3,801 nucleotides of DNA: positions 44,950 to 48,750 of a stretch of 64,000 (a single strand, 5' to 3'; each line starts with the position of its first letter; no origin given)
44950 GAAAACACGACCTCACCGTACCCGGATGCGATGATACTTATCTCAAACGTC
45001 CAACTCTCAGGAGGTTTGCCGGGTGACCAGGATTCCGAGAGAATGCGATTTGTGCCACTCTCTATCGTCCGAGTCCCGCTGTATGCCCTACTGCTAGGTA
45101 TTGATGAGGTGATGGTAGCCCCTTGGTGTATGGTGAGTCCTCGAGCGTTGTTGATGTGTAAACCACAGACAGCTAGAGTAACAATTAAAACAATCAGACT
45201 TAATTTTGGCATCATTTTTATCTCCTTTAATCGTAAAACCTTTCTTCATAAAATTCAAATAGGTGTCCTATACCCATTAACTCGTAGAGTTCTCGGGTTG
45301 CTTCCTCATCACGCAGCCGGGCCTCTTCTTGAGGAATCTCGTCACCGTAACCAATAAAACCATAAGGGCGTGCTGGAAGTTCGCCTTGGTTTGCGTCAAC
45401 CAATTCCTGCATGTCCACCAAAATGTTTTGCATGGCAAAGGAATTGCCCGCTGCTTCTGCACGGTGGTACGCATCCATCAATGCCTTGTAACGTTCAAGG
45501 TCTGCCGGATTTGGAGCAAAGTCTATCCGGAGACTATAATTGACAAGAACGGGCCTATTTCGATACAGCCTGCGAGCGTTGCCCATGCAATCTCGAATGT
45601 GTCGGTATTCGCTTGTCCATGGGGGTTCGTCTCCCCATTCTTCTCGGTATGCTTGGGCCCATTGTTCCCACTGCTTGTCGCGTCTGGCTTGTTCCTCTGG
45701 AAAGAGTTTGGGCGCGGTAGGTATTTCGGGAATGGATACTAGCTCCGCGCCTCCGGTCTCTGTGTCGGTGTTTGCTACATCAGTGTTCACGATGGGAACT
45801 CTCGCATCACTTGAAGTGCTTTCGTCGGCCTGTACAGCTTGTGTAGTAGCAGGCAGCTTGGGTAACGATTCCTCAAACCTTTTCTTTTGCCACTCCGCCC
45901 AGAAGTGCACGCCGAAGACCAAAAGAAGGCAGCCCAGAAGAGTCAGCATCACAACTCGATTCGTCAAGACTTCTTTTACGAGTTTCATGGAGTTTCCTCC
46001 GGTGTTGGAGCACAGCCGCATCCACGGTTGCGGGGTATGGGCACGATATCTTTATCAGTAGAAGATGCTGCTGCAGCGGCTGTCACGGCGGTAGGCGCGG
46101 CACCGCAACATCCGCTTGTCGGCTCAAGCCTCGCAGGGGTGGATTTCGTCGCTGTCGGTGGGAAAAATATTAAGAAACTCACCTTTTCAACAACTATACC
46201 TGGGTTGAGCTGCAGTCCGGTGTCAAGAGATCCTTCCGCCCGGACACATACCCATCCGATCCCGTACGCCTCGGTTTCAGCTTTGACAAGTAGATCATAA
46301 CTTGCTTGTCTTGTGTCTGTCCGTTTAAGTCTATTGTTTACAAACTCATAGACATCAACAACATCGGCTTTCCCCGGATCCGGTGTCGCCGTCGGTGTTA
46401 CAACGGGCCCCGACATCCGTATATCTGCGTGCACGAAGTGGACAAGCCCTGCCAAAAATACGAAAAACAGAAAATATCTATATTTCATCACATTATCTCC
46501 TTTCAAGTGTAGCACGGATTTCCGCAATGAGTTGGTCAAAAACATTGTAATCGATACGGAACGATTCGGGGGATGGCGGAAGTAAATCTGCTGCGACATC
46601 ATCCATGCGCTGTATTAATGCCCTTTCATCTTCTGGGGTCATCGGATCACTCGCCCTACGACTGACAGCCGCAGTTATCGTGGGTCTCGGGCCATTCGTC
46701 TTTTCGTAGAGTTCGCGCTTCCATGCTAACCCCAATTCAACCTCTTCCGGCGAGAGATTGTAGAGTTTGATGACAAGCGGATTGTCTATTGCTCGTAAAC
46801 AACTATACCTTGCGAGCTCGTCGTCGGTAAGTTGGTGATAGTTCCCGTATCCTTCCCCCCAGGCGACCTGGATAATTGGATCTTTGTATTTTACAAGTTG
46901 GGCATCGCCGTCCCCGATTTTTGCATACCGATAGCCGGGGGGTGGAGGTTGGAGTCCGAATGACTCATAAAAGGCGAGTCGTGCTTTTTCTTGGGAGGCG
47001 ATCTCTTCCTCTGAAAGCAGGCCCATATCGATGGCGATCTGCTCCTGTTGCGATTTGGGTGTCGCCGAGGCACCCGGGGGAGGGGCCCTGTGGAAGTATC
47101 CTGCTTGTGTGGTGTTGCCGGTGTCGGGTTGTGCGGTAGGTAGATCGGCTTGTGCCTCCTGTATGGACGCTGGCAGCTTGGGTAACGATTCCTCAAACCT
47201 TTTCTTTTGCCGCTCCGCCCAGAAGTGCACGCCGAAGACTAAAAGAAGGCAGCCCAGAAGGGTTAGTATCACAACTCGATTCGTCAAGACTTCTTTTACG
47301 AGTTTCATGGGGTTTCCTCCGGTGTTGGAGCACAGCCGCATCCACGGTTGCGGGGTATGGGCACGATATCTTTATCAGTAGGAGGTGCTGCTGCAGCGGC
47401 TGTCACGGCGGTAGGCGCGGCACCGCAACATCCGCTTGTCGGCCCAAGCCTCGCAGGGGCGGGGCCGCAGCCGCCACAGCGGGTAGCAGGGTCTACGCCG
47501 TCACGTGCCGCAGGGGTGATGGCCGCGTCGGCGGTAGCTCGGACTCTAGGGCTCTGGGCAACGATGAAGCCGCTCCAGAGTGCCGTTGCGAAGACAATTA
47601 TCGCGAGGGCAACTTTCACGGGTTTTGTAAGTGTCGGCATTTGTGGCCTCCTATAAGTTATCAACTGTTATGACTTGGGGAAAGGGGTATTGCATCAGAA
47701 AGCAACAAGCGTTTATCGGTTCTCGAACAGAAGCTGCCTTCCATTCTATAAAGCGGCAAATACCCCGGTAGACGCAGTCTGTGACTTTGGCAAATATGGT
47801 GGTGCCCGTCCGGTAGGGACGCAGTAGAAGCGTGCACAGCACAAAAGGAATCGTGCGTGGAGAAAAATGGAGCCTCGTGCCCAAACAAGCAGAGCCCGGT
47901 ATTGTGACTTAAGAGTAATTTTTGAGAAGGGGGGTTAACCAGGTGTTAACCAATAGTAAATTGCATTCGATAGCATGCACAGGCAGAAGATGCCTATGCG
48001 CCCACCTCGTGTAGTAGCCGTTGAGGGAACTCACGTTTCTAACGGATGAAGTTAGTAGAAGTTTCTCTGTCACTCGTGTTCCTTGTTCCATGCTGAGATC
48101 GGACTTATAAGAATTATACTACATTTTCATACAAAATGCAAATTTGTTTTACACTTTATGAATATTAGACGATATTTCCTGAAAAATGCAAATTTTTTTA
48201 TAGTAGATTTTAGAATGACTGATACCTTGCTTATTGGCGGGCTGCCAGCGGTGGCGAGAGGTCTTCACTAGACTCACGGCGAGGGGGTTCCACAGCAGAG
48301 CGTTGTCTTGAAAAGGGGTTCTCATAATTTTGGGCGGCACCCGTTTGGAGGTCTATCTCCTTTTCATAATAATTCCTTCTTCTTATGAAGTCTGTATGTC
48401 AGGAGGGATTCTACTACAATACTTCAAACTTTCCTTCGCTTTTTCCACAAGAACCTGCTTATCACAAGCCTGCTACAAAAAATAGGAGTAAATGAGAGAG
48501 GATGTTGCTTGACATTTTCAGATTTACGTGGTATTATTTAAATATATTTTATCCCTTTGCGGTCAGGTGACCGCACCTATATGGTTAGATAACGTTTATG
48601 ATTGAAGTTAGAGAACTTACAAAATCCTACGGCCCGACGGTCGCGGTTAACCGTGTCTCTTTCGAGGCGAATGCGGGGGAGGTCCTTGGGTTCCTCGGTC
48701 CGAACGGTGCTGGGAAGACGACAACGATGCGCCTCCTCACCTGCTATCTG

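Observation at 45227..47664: Tandemly duplicated two-gene cassette (small Cys-rich secreted protein + TM-anchored protein) with a conserved ~250-bp junction and divergent flanks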

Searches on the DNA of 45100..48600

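Call 84: search_rna_families(source=window, start=45100, end=48600, threshold=evalue, max_evalue=1)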
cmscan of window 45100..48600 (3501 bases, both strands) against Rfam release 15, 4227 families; matches with E-value up to 1: 0.
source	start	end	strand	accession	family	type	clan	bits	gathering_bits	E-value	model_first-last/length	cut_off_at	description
